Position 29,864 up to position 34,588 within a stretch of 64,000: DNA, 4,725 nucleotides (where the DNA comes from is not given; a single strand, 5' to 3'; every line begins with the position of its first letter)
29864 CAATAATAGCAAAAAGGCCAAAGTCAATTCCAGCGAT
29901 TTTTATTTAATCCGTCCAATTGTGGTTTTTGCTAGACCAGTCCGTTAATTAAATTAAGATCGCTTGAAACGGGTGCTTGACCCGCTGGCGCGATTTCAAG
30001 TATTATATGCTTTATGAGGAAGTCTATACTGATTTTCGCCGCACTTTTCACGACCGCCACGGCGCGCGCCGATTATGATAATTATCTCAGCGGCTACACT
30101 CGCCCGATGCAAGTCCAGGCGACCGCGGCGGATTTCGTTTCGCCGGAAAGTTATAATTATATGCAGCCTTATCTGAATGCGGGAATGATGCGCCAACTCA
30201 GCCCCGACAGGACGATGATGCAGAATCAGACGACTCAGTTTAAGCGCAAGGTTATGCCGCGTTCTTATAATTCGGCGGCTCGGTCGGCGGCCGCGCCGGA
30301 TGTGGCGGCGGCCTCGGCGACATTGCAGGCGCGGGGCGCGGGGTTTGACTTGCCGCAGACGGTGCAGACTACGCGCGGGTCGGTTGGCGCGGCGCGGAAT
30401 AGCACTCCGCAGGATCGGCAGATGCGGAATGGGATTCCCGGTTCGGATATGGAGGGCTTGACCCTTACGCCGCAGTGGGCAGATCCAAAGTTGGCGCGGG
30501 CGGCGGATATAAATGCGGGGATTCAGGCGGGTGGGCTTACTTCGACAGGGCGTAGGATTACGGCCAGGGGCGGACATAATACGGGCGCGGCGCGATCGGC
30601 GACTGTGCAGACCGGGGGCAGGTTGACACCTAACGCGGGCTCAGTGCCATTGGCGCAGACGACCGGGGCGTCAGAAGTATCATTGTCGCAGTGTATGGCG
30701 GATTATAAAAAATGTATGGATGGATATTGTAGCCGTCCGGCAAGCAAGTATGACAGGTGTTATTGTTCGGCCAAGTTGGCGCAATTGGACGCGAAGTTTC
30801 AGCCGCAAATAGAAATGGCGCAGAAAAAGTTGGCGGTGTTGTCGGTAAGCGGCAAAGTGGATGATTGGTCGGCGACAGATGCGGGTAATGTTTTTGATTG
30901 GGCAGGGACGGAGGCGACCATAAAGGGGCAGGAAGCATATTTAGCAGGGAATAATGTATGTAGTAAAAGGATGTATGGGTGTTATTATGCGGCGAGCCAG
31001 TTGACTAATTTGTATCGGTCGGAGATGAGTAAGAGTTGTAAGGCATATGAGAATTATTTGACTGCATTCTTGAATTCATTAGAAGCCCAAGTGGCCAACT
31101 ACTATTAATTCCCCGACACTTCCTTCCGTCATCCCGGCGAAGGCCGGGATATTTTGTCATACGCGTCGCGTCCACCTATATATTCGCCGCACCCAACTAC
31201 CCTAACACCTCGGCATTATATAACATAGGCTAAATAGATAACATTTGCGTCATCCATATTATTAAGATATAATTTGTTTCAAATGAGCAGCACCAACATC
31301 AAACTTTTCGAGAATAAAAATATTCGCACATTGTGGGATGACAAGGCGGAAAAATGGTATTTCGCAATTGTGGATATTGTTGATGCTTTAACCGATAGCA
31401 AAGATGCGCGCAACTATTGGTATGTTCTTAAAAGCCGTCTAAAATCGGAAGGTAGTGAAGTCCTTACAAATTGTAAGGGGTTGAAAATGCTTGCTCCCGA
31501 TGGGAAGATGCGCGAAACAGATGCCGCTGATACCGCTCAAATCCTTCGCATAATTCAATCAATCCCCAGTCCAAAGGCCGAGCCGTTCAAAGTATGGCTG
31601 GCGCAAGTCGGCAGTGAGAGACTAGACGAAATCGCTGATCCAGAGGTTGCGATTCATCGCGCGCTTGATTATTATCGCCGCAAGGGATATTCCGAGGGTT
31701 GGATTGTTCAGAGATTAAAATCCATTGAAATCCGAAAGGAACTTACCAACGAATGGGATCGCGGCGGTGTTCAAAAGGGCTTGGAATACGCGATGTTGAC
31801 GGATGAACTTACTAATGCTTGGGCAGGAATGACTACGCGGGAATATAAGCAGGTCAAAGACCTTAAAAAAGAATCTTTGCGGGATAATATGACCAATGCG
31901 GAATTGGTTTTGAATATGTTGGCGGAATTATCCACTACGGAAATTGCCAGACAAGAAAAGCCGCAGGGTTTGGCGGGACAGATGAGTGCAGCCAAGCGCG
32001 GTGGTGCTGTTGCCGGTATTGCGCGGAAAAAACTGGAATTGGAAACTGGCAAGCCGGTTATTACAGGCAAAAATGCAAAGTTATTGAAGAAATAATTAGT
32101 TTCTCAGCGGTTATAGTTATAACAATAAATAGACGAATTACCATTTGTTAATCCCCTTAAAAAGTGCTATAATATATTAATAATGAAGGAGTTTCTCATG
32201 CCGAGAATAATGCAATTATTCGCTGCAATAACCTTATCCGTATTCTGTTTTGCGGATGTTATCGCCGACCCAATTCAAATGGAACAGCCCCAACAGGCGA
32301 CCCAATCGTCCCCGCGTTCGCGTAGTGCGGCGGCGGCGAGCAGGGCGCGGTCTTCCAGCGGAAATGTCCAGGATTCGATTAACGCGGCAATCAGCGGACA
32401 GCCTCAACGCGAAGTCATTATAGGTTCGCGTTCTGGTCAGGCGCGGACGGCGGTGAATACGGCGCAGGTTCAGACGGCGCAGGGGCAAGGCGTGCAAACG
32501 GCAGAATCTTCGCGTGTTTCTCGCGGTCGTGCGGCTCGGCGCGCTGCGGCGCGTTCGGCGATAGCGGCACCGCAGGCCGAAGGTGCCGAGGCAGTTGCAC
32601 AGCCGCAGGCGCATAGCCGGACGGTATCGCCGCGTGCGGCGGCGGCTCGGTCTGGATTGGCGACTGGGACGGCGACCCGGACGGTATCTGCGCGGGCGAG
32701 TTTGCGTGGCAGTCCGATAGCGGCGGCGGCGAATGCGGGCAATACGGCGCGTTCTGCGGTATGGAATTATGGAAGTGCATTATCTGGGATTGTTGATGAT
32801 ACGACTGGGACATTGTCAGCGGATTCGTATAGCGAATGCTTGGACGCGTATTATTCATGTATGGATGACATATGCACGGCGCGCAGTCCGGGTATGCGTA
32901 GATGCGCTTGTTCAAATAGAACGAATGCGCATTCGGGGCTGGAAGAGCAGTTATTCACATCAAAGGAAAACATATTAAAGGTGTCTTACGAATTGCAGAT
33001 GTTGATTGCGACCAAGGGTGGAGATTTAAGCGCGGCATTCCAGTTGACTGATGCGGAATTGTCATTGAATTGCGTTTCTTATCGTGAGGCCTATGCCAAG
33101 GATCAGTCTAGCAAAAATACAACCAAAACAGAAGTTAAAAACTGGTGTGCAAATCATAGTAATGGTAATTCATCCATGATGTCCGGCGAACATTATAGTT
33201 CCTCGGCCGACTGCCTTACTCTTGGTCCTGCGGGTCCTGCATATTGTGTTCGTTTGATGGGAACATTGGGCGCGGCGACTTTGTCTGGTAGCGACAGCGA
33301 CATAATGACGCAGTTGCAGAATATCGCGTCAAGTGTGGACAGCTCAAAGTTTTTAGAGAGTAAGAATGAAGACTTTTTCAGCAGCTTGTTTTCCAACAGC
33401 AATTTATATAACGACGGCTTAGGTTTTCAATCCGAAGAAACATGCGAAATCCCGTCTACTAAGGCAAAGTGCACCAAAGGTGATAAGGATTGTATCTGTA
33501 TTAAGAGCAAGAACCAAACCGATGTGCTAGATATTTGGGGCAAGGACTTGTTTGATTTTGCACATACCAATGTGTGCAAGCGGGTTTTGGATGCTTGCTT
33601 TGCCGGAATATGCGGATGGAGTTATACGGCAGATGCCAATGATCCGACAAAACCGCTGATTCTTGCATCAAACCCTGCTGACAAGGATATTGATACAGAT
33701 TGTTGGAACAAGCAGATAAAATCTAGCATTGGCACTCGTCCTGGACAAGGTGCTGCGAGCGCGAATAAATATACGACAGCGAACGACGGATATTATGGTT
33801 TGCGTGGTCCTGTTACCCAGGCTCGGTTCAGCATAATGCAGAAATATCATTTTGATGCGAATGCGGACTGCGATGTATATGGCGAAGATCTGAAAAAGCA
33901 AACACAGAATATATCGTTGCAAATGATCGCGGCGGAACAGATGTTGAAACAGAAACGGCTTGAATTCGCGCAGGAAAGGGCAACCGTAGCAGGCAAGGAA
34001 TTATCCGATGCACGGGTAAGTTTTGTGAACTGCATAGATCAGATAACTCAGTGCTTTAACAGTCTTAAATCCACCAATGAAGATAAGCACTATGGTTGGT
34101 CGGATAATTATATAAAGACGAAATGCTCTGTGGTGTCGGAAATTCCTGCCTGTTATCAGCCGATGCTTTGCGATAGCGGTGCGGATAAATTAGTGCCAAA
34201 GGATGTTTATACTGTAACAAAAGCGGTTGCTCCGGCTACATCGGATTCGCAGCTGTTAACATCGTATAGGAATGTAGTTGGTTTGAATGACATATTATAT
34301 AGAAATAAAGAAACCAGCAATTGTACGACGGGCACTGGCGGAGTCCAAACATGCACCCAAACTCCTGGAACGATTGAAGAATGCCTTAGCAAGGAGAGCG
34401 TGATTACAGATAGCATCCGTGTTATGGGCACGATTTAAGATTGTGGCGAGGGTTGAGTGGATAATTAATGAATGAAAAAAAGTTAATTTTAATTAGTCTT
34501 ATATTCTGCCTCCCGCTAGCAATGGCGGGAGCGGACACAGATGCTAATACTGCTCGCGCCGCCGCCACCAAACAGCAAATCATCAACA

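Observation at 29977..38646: Array of a large, unrecognised family of Sec-exported proteins defined by an invariant cysteine signature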

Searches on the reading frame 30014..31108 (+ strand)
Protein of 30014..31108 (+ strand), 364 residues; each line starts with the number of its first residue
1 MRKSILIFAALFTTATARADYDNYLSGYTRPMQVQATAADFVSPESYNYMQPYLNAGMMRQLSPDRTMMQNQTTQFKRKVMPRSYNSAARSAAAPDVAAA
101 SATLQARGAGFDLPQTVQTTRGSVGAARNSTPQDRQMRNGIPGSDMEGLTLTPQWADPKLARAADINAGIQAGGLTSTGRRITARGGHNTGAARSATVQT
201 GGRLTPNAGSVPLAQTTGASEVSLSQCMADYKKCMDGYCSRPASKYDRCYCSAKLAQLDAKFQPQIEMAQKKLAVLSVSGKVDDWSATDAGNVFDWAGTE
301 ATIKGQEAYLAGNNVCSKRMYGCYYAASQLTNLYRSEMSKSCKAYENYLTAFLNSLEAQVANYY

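Call 4: search_protein_families(library=pfam, proteins=[window:30014-31108:+], max_evalue=1)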
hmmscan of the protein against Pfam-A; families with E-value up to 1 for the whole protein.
window:30014-31108:+ (364 aa): 0 families

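Call 6: search_protein_families(library=ncbifam, proteins=[window:30014-31108:+], max_evalue=1)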
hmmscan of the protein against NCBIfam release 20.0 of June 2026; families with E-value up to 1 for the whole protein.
window:30014-31108:+ (364 aa): 0 families

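Call 75: search_protein_families(library=phrogs, proteins=[window:30014-31108:+], max_evalue=0.01)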
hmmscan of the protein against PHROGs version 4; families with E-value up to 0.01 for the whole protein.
window:30014-31108:+ (364 aa): 0 families

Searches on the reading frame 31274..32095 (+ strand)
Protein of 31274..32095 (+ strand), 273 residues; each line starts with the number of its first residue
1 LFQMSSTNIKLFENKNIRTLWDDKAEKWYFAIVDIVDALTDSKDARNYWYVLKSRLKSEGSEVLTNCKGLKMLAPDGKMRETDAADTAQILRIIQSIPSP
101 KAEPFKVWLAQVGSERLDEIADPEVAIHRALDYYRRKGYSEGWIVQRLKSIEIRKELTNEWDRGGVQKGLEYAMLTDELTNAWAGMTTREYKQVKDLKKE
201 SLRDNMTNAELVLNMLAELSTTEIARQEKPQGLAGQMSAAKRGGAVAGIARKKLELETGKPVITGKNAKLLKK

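Call 11: search_protein_families(library=pfam, proteins=[window:31274-32095:+], max_evalue=0.001)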
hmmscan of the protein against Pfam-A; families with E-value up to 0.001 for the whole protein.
window:31274-32095:+ (273 aa): 1 family
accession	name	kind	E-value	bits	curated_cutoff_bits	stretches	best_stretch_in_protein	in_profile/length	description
PF02498.22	Bro-N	-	8.4e-11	42.8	25.6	1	16-111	1-92/96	BRO family, N-terminal domain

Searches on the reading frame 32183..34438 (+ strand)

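Call 4: search_protein_families(library=pfam, proteins=[window:32183-34438:+], max_evalue=1)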
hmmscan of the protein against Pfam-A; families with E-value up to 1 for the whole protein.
window:32183-34438:+ (751 aa): 1 family
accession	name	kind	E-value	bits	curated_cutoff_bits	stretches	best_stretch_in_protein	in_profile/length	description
PF25007.1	DYH2-5-8_CC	-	0.13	12.4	27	1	546-598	64-116/120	Dynein axonemal heavy chain 2/5/8 coiled-coil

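Call 6: search_protein_families(library=ncbifam, proteins=[window:32183-34438:+], max_evalue=1)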
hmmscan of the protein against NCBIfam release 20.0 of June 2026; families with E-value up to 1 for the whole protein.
window:32183-34438:+ (751 aa): 0 families

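Call 75: search_protein_families(library=phrogs, proteins=[window:32198-34438:+], max_evalue=0.01)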
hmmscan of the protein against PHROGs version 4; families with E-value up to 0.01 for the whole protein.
window:32198-34438:+ (746 aa): 0 families
